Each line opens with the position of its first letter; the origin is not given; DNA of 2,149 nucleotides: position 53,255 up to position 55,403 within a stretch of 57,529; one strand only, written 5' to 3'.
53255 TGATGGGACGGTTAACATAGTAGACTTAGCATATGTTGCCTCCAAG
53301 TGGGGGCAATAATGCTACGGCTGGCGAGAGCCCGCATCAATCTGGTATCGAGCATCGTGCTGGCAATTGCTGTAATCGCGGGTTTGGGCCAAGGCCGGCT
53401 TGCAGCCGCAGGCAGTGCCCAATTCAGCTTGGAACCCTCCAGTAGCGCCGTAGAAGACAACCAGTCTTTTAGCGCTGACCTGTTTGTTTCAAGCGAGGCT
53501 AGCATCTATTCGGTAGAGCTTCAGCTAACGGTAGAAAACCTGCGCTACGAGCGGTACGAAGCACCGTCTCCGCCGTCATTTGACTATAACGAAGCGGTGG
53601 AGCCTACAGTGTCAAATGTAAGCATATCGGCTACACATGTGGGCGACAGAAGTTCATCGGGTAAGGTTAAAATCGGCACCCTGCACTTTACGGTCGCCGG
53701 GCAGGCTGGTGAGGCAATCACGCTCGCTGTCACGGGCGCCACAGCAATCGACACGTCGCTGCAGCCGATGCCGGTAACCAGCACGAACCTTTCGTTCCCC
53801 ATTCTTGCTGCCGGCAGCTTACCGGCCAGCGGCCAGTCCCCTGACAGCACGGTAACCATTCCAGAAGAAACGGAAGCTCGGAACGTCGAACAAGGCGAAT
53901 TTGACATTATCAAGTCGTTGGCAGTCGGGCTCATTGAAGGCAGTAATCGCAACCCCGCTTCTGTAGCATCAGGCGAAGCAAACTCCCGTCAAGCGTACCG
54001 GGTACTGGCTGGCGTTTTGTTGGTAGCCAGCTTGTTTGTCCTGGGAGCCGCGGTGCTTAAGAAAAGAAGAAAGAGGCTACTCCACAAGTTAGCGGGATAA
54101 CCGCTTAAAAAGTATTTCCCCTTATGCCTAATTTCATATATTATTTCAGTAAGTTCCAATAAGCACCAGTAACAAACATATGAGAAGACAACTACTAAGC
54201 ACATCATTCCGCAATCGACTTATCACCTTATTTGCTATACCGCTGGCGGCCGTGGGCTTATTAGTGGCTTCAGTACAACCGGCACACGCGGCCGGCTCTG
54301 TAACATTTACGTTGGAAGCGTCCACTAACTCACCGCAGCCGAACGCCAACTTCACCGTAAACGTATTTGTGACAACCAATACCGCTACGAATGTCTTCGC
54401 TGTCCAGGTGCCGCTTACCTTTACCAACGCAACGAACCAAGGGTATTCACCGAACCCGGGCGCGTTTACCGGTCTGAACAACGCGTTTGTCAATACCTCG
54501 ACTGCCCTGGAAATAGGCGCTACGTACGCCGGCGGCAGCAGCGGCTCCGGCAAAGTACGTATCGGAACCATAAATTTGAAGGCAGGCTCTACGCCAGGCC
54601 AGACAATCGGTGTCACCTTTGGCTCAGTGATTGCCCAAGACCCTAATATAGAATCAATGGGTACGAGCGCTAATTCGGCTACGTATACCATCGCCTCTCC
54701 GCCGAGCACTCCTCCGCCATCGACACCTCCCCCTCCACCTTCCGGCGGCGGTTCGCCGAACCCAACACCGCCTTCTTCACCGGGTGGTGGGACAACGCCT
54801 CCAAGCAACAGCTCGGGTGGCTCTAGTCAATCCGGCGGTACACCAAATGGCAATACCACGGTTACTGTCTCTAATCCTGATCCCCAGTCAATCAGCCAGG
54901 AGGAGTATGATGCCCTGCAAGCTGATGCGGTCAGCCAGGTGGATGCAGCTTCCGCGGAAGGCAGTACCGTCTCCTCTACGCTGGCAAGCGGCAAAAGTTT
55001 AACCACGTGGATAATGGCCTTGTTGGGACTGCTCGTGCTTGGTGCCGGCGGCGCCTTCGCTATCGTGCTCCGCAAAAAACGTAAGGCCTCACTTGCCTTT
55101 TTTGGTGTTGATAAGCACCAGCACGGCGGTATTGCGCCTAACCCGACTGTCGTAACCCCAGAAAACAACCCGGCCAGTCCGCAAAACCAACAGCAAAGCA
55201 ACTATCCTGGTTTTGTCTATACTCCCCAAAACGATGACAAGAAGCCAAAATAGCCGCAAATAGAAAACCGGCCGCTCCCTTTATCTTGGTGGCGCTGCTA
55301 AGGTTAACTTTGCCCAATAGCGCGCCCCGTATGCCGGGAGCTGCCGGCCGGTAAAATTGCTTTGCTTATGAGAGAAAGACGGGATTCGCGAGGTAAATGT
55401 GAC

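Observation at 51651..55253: Dockerin-bearing lectin-like protein followed by two membrane-anchored cohesin-like paralogues: a possible minimal surface-tethering or host-adhesion system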

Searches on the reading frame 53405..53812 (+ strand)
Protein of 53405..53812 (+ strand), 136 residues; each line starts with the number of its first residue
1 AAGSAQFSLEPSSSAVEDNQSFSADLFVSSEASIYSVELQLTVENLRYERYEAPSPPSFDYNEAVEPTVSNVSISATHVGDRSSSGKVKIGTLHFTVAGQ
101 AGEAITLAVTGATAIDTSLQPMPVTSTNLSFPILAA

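Call 23: search_solved_structures(query=A2, max_evalue=10, show_alignments=3)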
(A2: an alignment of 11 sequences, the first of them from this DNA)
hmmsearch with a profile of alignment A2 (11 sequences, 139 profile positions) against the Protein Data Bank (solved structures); distinct sequences matched with E-value up to 10: 34.
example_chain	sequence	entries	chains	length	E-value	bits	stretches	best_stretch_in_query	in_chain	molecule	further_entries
8pjs_A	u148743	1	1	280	1.4e-06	31.8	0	80-125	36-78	SAKeCEref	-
7on6_A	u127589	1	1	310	1.5e-05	28.4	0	51-126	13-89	SAKe6AE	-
2rck_A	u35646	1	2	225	0.0048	20.3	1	32-108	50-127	Juvenile hormone binding protein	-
8vgn_A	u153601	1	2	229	0.014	18.8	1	53-127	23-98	Rituximab Fab heavy chain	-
9p9r_H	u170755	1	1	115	0.015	18.7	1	55-123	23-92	KL-15-6H4 heavy chain Fv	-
2osl_H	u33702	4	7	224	0.015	18.7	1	53-127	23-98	heavy chain of the Rituximab Fab fragment,heavy chain of the Rituximab Fab fragment | Rituximab heavy chain | Rituximab Fab heavy chain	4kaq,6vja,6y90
9p9q_H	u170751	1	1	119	0.016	18.6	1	55-123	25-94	KL-15-3G11 heavy chain Fv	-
9p9s_H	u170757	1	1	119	0.017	18.5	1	56-123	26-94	KL-15-6G8 heavy chain Fv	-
4amk_H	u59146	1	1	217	0.018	18.5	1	53-125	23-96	FAB13G10, HEAVY CHAIN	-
8vgo_A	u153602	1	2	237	0.026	17.9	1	53-127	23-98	Rituximab.4DS Fab heavy chain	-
8jlw_H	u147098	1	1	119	0.069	16.5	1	53-121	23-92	Mouse antibody Gc8 heavy chain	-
4zso_B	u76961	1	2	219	0.08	16.3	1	53-123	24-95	Antibody Heavy Chain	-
9lae_A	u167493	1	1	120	0.092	16.1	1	53-126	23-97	Heavy chain of 9G11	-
3o0r_H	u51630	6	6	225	0.12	15.7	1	59-129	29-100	antibody fab fragment heavy chain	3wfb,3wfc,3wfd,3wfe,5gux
1mim_H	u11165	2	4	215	0.13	15.7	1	76-124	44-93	CHIMERIC SDZ CHI621 | Heavy chain of Fab fragment of Basiliximab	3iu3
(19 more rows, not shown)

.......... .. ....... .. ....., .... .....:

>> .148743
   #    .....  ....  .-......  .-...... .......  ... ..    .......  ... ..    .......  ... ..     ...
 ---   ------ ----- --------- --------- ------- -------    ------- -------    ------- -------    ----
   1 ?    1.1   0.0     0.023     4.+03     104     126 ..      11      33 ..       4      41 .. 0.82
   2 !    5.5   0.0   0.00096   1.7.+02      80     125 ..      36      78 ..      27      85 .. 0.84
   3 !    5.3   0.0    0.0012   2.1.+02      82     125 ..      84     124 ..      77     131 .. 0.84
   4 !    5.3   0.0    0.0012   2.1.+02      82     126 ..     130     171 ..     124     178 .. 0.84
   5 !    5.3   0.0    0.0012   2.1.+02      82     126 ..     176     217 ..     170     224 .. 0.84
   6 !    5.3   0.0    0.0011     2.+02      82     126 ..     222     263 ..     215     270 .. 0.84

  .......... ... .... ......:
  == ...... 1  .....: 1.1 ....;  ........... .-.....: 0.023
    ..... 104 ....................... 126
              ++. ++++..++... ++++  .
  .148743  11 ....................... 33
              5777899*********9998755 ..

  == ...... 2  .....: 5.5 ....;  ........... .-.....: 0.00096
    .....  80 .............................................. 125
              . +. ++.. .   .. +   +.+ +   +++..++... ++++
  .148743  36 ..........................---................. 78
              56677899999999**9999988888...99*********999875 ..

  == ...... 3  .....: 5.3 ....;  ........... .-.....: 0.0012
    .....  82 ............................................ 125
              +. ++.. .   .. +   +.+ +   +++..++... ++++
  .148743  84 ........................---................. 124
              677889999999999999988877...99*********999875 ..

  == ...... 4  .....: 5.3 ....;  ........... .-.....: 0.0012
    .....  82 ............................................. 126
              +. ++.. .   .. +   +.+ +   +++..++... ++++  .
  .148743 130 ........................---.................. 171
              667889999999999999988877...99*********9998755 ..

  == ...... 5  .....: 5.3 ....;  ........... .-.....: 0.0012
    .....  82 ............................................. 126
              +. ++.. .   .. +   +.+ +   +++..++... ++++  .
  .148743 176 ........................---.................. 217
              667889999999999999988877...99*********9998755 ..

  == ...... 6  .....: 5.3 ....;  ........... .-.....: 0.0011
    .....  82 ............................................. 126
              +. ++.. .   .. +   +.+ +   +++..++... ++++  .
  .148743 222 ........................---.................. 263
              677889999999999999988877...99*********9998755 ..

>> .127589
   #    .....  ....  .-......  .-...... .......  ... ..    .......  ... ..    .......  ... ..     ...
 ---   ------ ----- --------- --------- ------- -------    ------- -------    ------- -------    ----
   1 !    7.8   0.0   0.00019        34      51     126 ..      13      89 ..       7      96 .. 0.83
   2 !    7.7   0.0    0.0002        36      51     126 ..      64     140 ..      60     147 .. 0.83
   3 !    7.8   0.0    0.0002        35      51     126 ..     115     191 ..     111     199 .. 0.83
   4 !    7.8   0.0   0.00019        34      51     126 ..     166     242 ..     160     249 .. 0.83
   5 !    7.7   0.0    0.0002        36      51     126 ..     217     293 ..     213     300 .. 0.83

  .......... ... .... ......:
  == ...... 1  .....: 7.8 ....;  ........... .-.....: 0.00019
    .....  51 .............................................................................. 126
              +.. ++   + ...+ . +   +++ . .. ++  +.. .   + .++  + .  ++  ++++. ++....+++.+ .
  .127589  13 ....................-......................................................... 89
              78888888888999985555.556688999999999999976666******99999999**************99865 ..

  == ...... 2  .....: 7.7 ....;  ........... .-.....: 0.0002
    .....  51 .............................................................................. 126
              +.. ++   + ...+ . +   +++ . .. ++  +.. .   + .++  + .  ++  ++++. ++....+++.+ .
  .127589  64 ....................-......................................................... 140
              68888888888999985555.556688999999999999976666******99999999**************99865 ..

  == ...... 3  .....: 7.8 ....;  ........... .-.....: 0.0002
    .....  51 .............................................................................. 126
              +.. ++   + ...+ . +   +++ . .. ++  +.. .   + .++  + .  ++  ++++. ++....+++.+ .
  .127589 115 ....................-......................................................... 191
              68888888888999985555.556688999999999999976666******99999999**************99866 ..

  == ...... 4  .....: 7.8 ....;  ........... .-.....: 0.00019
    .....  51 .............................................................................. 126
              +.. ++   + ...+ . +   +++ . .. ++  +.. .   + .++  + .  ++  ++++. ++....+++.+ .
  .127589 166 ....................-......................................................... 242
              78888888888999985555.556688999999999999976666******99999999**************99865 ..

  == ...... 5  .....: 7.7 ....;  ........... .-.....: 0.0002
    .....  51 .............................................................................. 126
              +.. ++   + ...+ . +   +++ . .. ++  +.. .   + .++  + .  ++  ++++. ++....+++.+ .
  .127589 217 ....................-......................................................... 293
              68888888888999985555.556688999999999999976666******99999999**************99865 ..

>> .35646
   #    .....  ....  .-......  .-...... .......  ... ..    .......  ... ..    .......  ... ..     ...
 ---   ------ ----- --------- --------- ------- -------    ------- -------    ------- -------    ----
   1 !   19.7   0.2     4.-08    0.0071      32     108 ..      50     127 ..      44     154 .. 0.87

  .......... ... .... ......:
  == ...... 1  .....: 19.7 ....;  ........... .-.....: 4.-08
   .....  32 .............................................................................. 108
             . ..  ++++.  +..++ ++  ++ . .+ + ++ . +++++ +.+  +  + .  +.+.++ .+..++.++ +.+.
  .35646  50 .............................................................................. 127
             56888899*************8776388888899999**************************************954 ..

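Call 33: predict_structure(alignment_id=A2)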
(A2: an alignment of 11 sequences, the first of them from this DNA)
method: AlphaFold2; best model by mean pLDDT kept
length: 136 residues; sequences in the alignment: 11
mean_pLDDT: 87.4   pTM: 0.82
mean pLDDT of the five models: 87.4, 85.1, 84.3, 84.2, 61.8
residues with pLDDT >= 90: 87; 70-90: 37; 50-70: 12; < 50: 0
segments of 3 or more residues with pLDDT < 50: none
pLDDT, mean of each block of 10 residues (from residue 1): 86 89 93 90 93 78 77 84 78 93 93 91 93 88
secondary structure, 60 per line:
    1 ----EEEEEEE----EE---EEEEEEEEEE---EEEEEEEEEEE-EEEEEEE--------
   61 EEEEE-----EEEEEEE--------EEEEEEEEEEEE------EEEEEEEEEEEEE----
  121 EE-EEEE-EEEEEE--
elements in order: E5-11 E21-30 E34-44 E46-52 E61-65 E71-77 E86-97 E104-116 E124-127 E129-134
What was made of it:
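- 53405..53812 (+): g2 cohesin-fold module (aa 32-167). AF2 pLDDT 87.4, pTM 0.82, ten beta strands (call 33).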

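Call 38: fold_search(model_id=the predicted structure, library=pdb)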
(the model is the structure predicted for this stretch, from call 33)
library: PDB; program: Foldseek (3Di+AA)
matches with E <= 10: 1981; with E <= 0.001: 119
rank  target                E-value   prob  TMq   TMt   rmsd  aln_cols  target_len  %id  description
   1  2jh2_A                3.0e-08  1.00  0.75  0.76   3.1       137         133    9  X-ray crystal structure of a cohesin-like module from Clostridium perfringens (released 2007-11-06)
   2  2xdh                  5.1e-08  1.00  0.80  0.78   2.9       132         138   14  Non-cellulosomal cohesin from the hyperthermophilic archaeon Archaeoglobus fulgidus (released 2010-05-26)
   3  6kge_A                5.3e-08  1.00  0.79  0.77   2.5       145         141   12  Crystal structure of CaDoc0917(R16D)-CaCohA2 complex at pH 5.5 (released 2020-07-08)
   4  5nrm_A                5.6e-08  1.00  0.78  0.76   2.7       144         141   15  Crystal structure of the sixth cohesin from Acetivibrio cellulolyticus' scaffoldin B in complex with Cel5 dockerin S51 (released 2018-01-31)
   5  6kgf_C                5.6e-08  1.00  0.79  0.73   2.7       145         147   12  Crystal structure of CaDoc0917(R16D)-CaCohA2 complex at pH 8.2 (released 2020-07-08)
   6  6kgc_A                7.3e-08  1.00  0.84  0.80   2.2       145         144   10  Crystal structure of CaDoc0917(R49D)-CaCohA2 complex at pH 5.4 (released 2020-07-08)
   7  4dh2_A                7.8e-08  1.00  0.82  0.71   2.9       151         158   11  Crystal structure of Coh-OlpC(Cthe_0452)-Doc435(Cthe_0435) complex: A novel type I Cohesin-Dockerin complex from Clost (released 2012-11-28)
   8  2vo8                  9.6e-08  1.00  0.80  0.80   2.6       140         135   14  Cohesin module from Clostridium perfringens ATCC13124 family 33 glycoside hydrolase. (released 2008-09-02)
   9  4ums                  1.0e-07  1.00  0.80  0.72   2.7       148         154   11  The crystal structure of the seventh ScaB type I cohesin from Pseudobacteroides cellulosolvens (released 2015-05-06)
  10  1g1k_A                1.3e-07  1.00  0.81  0.78   2.5       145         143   12  COHESIN MODULE FROM THE CELLULOSOME OF CLOSTRIDIUM CELLULOLYTICUM (released 2000-11-22)
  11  4dh2_C                1.6e-07  1.00  0.82  0.72   2.9       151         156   11  Crystal structure of Coh-OlpC(Cthe_0452)-Doc435(Cthe_0435) complex: A novel type I Cohesin-Dockerin complex from Clost (released 2012-11-28)
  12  6kgd_A                2.1e-07  1.00  0.83  0.77   2.2       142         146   10  Crystal structure of CaDoc0917(R49D)-CaCohA2 complex at pH 8.0 (released 2020-07-08)
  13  6kgf_A                2.7e-07  1.00  0.78  0.75   2.7       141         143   11  Crystal structure of CaDoc0917(R16D)-CaCohA2 complex at pH 8.2 (released 2020-07-08)
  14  2jh2_C                2.7e-07  1.00  0.72  0.75   3.0       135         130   11  X-ray crystal structure of a cohesin-like module from Clostridium perfringens (released 2007-11-06)
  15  4uyp_C                2.8e-07  1.00  0.80  0.75   2.4       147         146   12  High resolution structure of the third cohesin ScaC in complex with the ScaB dockerin with a mutation in the N-termina (released 2015-04-15)
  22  3ul4_A                1.2e-06  1.00  0.75  0.72   3.1       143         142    9  Crystal structure of Coh-OlpA(Cthe_3080)-Doc918(Cthe_0918) complex: A novel type I Cohesin-Dockerin complex from Clost (released 2012-11-28)
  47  2zf9_A                9.7e-06  1.00  0.73  0.56   4.1       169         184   10  Crystal structure of a type III cohesin module from the cellulosomal ScaE cell-surface anchoring scaffoldin of Ruminoc (released 2008-12-30)
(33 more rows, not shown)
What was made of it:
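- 53405..53812 (+): Foldseek against the PDB: the top ~42 hits are cohesins apart from one CLIPPER adhesin domain at rank 21, E 3e-8 to 1e-5, TM 0.75-0.84 (call 38).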

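Call 69: find_homologous_proteins(query=A2, max_evalue=0.01)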
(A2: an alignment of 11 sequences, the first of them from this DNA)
Query A2 (11 sequences): 3899 candidates shared short words with the query, none scored E <= 0.01.

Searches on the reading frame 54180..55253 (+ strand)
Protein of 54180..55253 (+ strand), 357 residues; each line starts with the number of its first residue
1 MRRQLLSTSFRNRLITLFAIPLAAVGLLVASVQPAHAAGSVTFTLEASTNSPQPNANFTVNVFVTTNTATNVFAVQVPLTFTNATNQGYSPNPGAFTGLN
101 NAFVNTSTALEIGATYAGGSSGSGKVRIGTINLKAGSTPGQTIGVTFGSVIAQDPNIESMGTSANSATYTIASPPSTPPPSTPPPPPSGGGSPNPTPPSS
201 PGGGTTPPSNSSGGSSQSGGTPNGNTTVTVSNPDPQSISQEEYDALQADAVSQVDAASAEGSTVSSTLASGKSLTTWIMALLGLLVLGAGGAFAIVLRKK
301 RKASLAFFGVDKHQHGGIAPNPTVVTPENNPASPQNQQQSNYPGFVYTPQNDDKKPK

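Call 3: search_protein_families(library=pfam, proteins=[window:54180-55253:+], max_evalue=1)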
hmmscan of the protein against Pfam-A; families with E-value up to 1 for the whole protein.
window:54180-55253:+ (357 aa): 1 family
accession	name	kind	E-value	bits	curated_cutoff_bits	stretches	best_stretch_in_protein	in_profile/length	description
PF17428.7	DUF5412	-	0.061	13.6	25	1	14-84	4-73/118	Family of unknown function (DUF5412)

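Call 8: search_solved_structures(query=window:54180-55253:+, max_evalue=10, show_alignments=2)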
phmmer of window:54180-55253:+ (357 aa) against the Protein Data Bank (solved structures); distinct sequences matched with E-value up to 10: 2.
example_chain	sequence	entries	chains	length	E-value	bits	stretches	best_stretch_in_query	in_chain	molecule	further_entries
6dnz_B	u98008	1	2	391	0.069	15.5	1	60-162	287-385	Arginine N-methyltransferase, putative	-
9qty_B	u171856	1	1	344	2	10.8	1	142-209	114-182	Isoform 2 of Multiple epidermal growth factor-like domains protein 8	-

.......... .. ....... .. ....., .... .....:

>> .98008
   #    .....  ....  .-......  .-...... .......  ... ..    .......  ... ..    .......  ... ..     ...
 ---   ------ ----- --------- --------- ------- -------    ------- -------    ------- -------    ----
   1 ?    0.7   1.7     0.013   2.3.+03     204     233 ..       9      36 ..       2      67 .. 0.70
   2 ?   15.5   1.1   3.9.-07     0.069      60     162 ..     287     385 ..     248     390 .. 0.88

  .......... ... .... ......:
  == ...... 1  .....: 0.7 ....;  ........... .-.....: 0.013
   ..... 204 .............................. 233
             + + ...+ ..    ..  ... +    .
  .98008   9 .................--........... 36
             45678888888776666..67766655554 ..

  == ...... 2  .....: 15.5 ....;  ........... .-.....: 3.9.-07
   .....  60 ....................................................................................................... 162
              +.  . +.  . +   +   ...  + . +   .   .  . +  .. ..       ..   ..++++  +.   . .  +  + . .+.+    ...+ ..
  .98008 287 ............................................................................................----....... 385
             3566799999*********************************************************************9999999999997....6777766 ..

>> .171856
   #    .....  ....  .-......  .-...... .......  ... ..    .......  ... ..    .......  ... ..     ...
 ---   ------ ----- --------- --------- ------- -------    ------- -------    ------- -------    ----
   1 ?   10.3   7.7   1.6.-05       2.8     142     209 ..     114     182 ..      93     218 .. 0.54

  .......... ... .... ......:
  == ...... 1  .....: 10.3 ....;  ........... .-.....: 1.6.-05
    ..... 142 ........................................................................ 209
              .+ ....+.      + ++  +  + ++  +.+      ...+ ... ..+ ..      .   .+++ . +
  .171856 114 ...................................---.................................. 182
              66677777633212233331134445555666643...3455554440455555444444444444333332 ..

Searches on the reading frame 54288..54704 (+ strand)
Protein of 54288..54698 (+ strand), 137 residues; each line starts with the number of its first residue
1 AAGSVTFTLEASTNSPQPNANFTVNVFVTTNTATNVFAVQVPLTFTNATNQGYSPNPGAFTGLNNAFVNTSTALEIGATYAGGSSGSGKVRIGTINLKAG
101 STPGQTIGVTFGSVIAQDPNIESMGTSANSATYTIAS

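Call 10: find_homologous_proteins(query=window:54288-54698:+, max_evalue=0.01)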
Query seq(137 aa): 34 candidates shared short words with the query, none scored E <= 0.01.

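Call 87: predict_structure(alignment_id=A7)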
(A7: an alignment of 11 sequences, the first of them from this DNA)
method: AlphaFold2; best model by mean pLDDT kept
length: 139 residues; sequences in the alignment: 11
mean_pLDDT: 90.4   pTM: 0.84
mean pLDDT of the five models: 90.4, 89.8, 88.6, 88.4, 87.9
residues with pLDDT >= 90: 97; 70-90: 35; 50-70: 7; < 50: 0
segments of 3 or more residues with pLDDT < 50: none
pLDDT, mean of each block of 10 residues (from residue 1): 88 96 95 84 97 86 82 92 71 96 97 94 94 92
secondary structure, 60 per line:
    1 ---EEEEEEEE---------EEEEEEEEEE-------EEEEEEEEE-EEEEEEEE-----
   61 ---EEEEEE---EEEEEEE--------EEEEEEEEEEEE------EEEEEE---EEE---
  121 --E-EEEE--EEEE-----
elements in order: E4-11 E21-30 E38-46 E48-55 E64-69 E73-79 E88-99 E106-111 E115-117 E125-128 E131-134
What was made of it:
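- On Cohesin (Pfam PF00963): AF2 pLDDT 87.4 and 90.4, all-beta (calls 33, 87).
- Both modules give confident AF2 models (calls 33, 87).
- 54288..54704 (+): g3 cohesin-fold module (aa 37-175). AF2 pLDDT 90.4, pTM 0.84 (call 87).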

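Call 90: fold_search(model_id=the predicted structure, library=pdb)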
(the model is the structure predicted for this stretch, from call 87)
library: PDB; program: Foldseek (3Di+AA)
matches with E <= 10: 1834; with E <= 0.001: 97
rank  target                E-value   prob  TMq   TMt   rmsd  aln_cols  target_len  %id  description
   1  6kgc_A                6.1e-08  1.00  0.83  0.80   2.2       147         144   16  Crystal structure of CaDoc0917(R49D)-CaCohA2 complex at pH 5.4 (released 2020-07-08)
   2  6kgf_C                1.2e-07  1.00  0.82  0.78   2.3       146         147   15  Crystal structure of CaDoc0917(R16D)-CaCohA2 complex at pH 8.2 (released 2020-07-08)
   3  6kge_A                1.2e-07  1.00  0.80  0.79   2.3       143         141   15  Crystal structure of CaDoc0917(R16D)-CaCohA2 complex at pH 5.5 (released 2020-07-08)
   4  6kgf_A                1.4e-07  1.00  0.81  0.79   2.4       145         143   15  Crystal structure of CaDoc0917(R16D)-CaCohA2 complex at pH 8.2 (released 2020-07-08)
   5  2jh2_A                3.0e-07  1.00  0.69  0.71   3.4       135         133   15  X-ray crystal structure of a cohesin-like module from Clostridium perfringens (released 2007-11-06)
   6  6kgd_A                3.4e-07  1.00  0.82  0.79   2.2       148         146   16  Crystal structure of CaDoc0917(R49D)-CaCohA2 complex at pH 8.0 (released 2020-07-08)
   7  5lxv_C                3.5e-07  1.00  0.78  0.64   3.2       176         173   14  Crystal structure of Ruminococcus flavefaciens scaffoldin C cohesin in complex with a dockerin from an uncharacterized (released 2016-10-19)
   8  5lxv_A                3.7e-07  1.00  0.77  0.64   3.2       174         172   14  Crystal structure of Ruminococcus flavefaciens scaffoldin C cohesin in complex with a dockerin from an uncharacterized (released 2016-10-19)
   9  4dh2_A                4.2e-07  1.00  0.76  0.68   3.3       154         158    8  Crystal structure of Coh-OlpC(Cthe_0452)-Doc435(Cthe_0435) complex: A novel type I Cohesin-Dockerin complex from Clost (released 2012-11-28)
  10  2w1n                  7.1e-07  1.00  0.74  0.48   3.3       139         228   16  cohesin and fibronectin type-III double module construct from the Clostridium perfringens glycoside hydrolase GH84C (released 2009-02-03)
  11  5nrm_A                8.3e-07  1.00  0.73  0.72   3.3       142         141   13  Crystal structure of the sixth cohesin from Acetivibrio cellulolyticus' scaffoldin B in complex with Cel5 dockerin S51 (released 2018-01-31)
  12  4uyp_C                9.2e-07  1.00  0.76  0.73   3.0       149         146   11  High resolution structure of the third cohesin ScaC in complex with the ScaB dockerin with a mutation in the N-termina (released 2015-04-15)
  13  4ums                  9.8e-07  1.00  0.74  0.67   3.4       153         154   10  The crystal structure of the seventh ScaB type I cohesin from Pseudobacteroides cellulosolvens (released 2015-05-06)
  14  1g1k_A                1.1e-06  1.00  0.77  0.75   3.0       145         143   16  COHESIN MODULE FROM THE CELLULOSOME OF CLOSTRIDIUM CELLULOLYTICUM (released 2000-11-22)
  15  4dh2_C                1.7e-06  1.00  0.76  0.68   3.2       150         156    7  Crystal structure of Coh-OlpC(Cthe_0452)-Doc435(Cthe_0435) complex: A novel type I Cohesin-Dockerin complex from Clost (released 2012-11-28)
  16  2xdh                  1.8e-06  1.00  0.77  0.78   2.9       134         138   16  Non-cellulosomal cohesin from the hyperthermophilic archaeon Archaeoglobus fulgidus (released 2010-05-26)
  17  2jh2_C                1.8e-06  1.00  0.71  0.75   3.4       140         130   18  X-ray crystal structure of a cohesin-like module from Clostridium perfringens (released 2007-11-06)
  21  2jh2_B                5.1e-06  1.00  0.69  0.71   3.4       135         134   15  X-ray crystal structure of a cohesin-like module from Clostridium perfringens (released 2007-11-06)
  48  1aoh_A                3.1e-05  1.00  0.75  0.74   3.0       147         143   12  SINGLE COHESIN DOMAIN FROM THE SCAFFOLDING PROTEIN CIPA OF THE CLOSTRIDIUM THERMOCELLUM CELLULOSOME (released 1998-07-08)
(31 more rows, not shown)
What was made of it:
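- On Cohesin (Pfam PF00963): Foldseek top hits are cohesins of types I, II and III, TM 0.75-0.84, E down to 3e-8 (calls 38, 90).
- Closest known: Single-cohesin cell-surface anchoring proteins of Clostridium thermocellum. Same: Both structures are among the best Foldseek hits (calls 38, 90).
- Closest known: Ruminococcus flavefaciens ScaE-CttA. Same: ScaE appears in the hit lists (calls 38, 90).
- They include the single-cohesin surface anchors OlpC (4dh2), OlpA (3ul4) and ScaE (2zf9) (calls 38, 90). A CLIPPER adhesin domain appears at rank ~20 (calls 38, 90). Non-cohesin folds (CLIPPER adhesin domain, integrin domains) appear lower in the Foldseek lists (calls 38, 90). The best non-cohesin hit is clearly weaker (calls 38, 90).
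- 54288..54704 (+): Foldseek top hits are cohesins: 6kgc_A at TM 0.83, E 6e-8, then 2jh2, 5lxv, 4dh2, 2xdh, 1g1k, 1aoh (call 90).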
